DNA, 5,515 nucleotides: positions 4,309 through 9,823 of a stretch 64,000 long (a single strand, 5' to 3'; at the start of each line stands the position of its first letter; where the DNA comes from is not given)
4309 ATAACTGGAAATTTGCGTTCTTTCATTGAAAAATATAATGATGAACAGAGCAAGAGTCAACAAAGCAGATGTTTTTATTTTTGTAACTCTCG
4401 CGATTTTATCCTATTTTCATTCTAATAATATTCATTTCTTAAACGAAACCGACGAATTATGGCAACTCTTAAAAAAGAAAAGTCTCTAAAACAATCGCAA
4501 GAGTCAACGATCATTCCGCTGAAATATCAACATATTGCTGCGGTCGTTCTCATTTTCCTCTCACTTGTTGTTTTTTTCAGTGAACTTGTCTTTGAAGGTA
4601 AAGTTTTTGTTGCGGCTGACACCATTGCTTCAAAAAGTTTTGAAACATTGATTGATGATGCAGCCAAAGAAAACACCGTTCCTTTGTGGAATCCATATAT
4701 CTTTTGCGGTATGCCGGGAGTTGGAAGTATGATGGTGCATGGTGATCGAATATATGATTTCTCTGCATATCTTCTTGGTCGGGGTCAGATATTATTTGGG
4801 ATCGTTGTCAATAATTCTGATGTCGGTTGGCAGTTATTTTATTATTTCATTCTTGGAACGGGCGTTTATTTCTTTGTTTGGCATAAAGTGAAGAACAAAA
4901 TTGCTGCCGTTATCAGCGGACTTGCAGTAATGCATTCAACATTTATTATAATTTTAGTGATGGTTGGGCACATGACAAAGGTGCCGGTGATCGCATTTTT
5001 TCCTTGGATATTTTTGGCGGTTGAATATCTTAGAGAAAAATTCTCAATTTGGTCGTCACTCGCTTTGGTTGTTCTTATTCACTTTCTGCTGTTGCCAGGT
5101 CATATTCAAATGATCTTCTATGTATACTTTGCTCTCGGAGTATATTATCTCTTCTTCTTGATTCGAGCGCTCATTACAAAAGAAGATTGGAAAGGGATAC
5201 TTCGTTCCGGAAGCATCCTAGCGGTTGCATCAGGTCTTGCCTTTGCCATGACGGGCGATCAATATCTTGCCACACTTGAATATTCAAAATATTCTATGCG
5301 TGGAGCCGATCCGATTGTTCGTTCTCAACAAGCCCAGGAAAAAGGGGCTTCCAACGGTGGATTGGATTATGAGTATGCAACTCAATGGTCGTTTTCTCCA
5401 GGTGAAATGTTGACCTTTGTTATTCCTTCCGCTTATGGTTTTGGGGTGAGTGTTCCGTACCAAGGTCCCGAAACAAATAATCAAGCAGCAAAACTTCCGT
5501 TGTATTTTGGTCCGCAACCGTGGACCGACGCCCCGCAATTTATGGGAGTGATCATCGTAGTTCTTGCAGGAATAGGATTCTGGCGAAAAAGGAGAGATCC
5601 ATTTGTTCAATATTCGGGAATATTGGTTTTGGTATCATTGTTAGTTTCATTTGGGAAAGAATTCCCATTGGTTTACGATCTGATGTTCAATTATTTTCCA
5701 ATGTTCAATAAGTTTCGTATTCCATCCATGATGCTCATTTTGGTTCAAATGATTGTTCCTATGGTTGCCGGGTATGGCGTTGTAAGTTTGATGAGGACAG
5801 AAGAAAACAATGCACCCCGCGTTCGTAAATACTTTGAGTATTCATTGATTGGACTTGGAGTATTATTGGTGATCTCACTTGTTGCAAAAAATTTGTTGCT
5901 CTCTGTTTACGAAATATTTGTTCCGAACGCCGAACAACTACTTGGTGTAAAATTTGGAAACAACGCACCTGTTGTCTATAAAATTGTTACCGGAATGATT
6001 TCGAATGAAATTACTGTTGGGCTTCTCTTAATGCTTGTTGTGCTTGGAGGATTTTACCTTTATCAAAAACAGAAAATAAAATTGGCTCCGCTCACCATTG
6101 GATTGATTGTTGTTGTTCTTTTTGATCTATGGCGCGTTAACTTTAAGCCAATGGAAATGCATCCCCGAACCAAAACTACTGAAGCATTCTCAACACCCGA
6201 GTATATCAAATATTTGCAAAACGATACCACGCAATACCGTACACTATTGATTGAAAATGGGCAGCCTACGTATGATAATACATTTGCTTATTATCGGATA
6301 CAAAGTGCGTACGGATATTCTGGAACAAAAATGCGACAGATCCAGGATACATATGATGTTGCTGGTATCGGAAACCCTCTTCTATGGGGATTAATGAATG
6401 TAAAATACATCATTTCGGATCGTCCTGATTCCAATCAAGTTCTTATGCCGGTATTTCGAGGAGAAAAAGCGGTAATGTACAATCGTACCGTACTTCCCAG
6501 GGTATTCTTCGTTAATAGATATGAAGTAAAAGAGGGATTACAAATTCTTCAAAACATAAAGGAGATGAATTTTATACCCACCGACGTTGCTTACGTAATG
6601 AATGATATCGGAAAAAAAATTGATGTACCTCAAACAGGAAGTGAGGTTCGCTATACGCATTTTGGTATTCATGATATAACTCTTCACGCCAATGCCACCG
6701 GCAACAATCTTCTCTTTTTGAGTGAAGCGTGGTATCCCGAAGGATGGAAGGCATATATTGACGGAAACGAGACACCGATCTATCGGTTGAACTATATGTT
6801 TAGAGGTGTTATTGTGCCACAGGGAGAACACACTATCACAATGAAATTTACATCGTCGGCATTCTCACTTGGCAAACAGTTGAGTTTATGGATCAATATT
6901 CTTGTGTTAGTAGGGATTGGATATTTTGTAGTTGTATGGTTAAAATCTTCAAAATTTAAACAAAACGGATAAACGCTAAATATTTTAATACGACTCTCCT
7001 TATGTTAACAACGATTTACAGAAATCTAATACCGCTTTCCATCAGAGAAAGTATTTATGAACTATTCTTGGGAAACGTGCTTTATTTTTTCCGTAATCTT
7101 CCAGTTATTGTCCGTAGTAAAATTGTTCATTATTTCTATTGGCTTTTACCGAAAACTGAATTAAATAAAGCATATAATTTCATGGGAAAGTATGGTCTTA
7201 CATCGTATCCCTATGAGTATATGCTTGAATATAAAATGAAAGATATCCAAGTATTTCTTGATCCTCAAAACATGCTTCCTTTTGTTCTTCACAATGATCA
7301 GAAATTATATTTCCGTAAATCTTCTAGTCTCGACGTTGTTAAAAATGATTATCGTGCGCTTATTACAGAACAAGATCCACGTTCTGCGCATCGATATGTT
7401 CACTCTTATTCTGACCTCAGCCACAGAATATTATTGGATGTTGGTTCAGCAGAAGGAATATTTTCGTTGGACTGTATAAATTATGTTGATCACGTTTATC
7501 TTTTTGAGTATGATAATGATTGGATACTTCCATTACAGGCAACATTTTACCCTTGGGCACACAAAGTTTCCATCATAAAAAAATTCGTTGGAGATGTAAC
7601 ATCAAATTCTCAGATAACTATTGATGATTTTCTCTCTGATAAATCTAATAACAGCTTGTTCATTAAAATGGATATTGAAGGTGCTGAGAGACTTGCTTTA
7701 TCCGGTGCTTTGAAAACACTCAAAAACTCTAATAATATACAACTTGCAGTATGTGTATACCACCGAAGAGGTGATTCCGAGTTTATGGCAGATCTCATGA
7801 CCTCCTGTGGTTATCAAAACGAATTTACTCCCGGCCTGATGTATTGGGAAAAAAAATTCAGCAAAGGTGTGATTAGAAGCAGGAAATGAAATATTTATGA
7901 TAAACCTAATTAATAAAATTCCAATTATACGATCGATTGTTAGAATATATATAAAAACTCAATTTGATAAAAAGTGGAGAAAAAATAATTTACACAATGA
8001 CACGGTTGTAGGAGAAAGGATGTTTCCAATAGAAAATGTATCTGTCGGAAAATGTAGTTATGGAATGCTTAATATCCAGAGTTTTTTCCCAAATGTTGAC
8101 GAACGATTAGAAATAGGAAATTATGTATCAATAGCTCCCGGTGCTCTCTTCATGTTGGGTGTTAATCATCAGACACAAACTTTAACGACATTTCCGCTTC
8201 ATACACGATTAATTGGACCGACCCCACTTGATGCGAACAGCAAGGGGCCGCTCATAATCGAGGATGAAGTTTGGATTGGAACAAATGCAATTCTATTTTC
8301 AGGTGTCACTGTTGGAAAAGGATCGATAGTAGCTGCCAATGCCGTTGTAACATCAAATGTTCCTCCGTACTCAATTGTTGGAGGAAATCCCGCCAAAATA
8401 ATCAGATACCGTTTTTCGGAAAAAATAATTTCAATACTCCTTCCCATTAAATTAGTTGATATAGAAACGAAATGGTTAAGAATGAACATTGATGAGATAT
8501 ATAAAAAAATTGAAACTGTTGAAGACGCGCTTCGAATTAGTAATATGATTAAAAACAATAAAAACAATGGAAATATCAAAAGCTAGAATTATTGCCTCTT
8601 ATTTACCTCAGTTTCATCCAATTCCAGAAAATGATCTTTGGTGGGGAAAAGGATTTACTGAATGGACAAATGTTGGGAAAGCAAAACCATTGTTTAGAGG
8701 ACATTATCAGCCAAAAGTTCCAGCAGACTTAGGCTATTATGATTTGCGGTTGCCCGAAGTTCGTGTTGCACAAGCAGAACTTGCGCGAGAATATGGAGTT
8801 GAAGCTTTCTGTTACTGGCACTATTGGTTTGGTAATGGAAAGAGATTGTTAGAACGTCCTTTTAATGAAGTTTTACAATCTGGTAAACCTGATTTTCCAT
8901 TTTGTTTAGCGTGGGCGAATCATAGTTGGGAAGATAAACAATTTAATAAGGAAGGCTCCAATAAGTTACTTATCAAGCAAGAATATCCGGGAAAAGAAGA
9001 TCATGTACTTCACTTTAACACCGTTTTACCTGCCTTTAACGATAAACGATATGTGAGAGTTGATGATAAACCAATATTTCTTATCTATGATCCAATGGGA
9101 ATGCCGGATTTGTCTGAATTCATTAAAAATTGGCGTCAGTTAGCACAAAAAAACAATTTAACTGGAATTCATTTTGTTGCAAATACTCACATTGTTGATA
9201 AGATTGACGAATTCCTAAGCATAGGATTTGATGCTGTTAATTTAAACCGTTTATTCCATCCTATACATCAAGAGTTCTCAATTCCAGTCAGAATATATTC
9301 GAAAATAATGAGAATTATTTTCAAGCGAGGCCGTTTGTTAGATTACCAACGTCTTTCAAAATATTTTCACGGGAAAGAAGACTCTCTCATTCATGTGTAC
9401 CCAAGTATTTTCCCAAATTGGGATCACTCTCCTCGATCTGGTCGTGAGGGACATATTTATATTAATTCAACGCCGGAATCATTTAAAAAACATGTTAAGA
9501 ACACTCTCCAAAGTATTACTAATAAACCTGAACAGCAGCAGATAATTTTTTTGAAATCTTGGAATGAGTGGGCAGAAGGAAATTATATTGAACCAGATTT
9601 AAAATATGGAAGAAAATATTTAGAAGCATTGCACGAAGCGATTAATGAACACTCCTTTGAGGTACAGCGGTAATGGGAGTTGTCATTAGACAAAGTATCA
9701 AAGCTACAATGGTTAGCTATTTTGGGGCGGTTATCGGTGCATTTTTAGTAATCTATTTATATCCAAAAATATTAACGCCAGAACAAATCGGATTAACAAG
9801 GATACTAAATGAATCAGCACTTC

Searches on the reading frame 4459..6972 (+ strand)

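Call 64: search_protein_families(library=pfam, proteins=[window:4459-6972:+], max_evalue=0.00001)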
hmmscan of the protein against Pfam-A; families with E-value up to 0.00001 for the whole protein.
window:4459-6972:+ (837 aa): 1 family
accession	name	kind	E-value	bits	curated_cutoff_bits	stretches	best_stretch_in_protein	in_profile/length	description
PF09586.16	YfhO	-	1e-08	34.5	28.5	1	741-807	767-833/835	Bacterial membrane protein YfhO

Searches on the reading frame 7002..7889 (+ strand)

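Call 64: search_protein_families(library=pfam, proteins=[window:7002-7889:+], max_evalue=0.00001)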
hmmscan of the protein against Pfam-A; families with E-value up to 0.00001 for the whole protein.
window:7002-7889:+ (295 aa): 1 family
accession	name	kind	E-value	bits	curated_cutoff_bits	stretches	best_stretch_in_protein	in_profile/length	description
PF05050.19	Methyltransf_21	-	6.8e-08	33.3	22.7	1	187-272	82-172/173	Methyltransferase FkbM domain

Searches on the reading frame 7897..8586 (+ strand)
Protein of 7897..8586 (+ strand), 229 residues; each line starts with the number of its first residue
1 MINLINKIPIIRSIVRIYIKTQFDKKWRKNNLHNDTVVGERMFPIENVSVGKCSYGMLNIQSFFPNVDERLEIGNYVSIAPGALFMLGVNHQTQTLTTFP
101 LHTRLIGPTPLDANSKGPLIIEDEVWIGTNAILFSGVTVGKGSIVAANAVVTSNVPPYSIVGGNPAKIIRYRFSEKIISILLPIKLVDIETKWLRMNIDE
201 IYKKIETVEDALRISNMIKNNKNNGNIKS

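Call 64: search_protein_families(library=pfam, proteins=[window:7897-8586:+], max_evalue=0.00001)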
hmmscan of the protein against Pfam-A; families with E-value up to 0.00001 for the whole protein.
window:7897-8586:+ (229 aa): 2 families
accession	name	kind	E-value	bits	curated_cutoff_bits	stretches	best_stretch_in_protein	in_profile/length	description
PF14602.12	Hexapep_2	-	8.2e-09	35.5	27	1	118-152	1-33/34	Hexapeptide repeat of succinyl-transferase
PF00132.30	Hexapep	-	1.3e-07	31.4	27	1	120-152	3-35/36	Bacterial transferase hexapeptide (six repeats)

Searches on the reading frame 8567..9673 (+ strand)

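Call 64: search_protein_families(library=pfam, proteins=[window:8567-9673:+], max_evalue=0.00001)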
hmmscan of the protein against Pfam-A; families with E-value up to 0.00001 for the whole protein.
window:8567-9673:+ (368 aa): 1 family
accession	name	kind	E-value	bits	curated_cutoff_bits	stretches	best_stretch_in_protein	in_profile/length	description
PF14307.12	Glyco_tran_WbsX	-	2.1e-137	458.7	25.1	1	8-355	1-350/350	Glycosyltransferase WbsX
